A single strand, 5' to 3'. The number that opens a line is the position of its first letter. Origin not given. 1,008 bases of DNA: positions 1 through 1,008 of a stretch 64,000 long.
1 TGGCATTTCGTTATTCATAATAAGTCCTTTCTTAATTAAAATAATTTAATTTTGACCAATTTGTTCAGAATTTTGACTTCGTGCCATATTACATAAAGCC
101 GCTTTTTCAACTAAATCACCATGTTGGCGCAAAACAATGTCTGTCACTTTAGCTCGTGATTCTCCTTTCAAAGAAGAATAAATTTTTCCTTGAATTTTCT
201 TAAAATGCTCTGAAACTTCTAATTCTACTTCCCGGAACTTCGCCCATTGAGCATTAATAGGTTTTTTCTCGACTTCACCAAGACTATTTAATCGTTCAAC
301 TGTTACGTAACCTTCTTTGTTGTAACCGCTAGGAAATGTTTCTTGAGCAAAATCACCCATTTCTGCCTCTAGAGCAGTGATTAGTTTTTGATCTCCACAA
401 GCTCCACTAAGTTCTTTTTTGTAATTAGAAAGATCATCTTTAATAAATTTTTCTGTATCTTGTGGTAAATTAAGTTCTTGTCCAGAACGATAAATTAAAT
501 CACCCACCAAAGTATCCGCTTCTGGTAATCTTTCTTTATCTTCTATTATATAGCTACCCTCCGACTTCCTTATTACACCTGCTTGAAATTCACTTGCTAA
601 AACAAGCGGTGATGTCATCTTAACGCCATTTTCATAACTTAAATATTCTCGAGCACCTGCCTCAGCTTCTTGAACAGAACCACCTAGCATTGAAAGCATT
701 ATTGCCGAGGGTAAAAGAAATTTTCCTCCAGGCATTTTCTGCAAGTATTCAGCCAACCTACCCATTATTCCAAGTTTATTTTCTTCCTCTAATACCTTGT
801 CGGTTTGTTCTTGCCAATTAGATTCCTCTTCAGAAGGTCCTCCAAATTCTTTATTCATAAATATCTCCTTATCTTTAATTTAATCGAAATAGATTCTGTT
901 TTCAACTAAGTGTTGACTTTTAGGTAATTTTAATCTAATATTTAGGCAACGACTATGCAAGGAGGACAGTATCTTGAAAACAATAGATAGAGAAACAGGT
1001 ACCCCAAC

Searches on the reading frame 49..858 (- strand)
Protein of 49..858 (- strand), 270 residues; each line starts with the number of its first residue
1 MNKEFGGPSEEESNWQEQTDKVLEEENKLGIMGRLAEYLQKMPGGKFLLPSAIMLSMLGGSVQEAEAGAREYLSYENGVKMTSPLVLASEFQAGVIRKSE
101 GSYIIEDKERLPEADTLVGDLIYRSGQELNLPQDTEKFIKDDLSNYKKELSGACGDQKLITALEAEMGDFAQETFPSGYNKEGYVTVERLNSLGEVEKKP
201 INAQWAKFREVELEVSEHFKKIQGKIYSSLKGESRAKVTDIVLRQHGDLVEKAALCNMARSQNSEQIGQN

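Call 66: find_encoding_contigs(protein=window:49-858:-, flank=10000, max_places=1)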
Protein window:49-858:- (270 aa): no gene with exactly this product is on record in the collection.
